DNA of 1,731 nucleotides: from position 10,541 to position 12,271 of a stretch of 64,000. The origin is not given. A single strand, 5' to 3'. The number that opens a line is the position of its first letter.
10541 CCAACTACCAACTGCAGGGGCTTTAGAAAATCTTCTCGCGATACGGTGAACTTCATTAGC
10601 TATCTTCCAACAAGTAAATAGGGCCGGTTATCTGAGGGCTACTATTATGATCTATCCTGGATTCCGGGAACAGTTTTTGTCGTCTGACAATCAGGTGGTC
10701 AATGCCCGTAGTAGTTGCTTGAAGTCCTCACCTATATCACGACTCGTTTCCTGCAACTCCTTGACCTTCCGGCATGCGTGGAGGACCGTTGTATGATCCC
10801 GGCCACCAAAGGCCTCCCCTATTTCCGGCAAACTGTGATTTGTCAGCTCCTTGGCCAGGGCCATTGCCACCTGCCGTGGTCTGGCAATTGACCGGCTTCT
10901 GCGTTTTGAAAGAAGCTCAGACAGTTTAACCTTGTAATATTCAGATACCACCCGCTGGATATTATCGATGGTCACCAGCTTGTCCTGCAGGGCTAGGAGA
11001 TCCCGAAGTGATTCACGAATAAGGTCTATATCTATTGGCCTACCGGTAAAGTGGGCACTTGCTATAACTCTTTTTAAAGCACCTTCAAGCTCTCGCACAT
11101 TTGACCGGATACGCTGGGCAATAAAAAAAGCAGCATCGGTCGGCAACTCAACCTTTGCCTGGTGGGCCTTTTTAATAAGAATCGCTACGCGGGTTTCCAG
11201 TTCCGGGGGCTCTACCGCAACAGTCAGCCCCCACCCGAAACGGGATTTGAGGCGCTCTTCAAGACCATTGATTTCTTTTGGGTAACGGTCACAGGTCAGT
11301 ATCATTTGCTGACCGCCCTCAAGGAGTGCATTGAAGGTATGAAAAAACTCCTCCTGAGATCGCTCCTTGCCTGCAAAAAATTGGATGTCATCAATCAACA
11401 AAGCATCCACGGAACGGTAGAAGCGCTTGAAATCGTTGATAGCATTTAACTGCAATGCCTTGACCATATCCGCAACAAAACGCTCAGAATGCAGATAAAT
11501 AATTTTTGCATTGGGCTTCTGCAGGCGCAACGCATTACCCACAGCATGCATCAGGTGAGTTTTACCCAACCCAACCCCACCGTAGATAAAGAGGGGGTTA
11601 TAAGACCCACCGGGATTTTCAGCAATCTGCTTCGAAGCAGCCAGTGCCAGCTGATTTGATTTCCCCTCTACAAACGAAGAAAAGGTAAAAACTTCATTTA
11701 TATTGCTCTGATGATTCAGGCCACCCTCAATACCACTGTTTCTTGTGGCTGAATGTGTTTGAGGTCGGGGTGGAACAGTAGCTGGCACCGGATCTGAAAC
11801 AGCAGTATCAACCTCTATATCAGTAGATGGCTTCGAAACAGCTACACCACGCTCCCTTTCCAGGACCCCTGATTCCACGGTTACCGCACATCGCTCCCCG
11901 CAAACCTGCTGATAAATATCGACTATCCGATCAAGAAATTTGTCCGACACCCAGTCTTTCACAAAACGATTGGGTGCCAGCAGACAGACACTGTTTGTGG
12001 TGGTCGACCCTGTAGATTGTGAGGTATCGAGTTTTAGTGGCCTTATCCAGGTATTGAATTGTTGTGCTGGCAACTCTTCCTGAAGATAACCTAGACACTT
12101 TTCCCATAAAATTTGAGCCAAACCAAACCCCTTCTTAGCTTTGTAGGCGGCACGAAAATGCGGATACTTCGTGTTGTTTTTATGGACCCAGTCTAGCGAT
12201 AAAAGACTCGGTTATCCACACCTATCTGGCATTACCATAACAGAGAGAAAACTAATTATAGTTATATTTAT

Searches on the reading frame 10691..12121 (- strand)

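Call 8: search_protein_families(library=ncbifam, proteins=[window:10691-12121:-])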
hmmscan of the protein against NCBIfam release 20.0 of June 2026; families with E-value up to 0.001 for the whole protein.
window:10691-12121:- (476 aa): 21 families
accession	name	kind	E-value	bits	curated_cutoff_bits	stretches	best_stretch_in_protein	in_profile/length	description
TIGR00362.1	DnaA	equivalog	1.8e-180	600.7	343.9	1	6-473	1-436/437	chromosomal replication initiator protein DnaA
NF001154.0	PRK00149.3-3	equivalog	1e-88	298.4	410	1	128-462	104-446/462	chromosomal replication initiator protein DnaA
NF009087.0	PRK12422.1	equivalog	3.9e-70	237.3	657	1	139-475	102-444/455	chromosomal replication initiator protein DnaA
TIGR03420.1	DnaA_homol_Hda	equivalog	4.4e-32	111.4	194.8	1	144-372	11-225/226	DnaA regulatory inactivator Hda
NF005982.0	PRK08084.1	equivalog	5.4e-20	72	268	1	146-372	20-233/235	DnaA inactivator Hda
NF005304.0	PRK06835.1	equivalog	1.3e-11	44.2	215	1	163-294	172-304/330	ATP-binding protein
NF038214.1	IS21_help_AAA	equivalog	5.1e-11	42.7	200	1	176-278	92-191/232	IS21-like element helper ATPase IstB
NF006505.0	PRK08939.1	equivalog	2.8e-09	36.7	228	1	171-246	153-226/306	primosomal protein DnaI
NF006485.0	PRK08903.1-5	equivalog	3.8e-08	33.3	289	1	147-374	17-227/233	DnaA regulatory inactivator Hda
NF004688.0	PRK06030.1-3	equivalog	6.4e-07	29.5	136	1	385-459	23-97/123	hypothetical protein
NF005992.0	PRK08116.1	subfamily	7.5e-07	28.6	189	1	143-295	80-237/269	hypothetical protein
NF004686.0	PRK06030.1-1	equivalog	4.5e-06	26.6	148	1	348-458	16-125/151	hypothetical protein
NF005149.0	PRK06620.1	equivalog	4.7e-06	26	316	1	221-373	70-215/221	hypothetical protein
NF005378.0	PRK06921.1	subfamily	9.8e-06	24.8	207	1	174-257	117-198/266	hypothetical protein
NF040713.1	ZapE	equivalog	7.7e-05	22.1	140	1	173-244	51-124/344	cell division protein ZapE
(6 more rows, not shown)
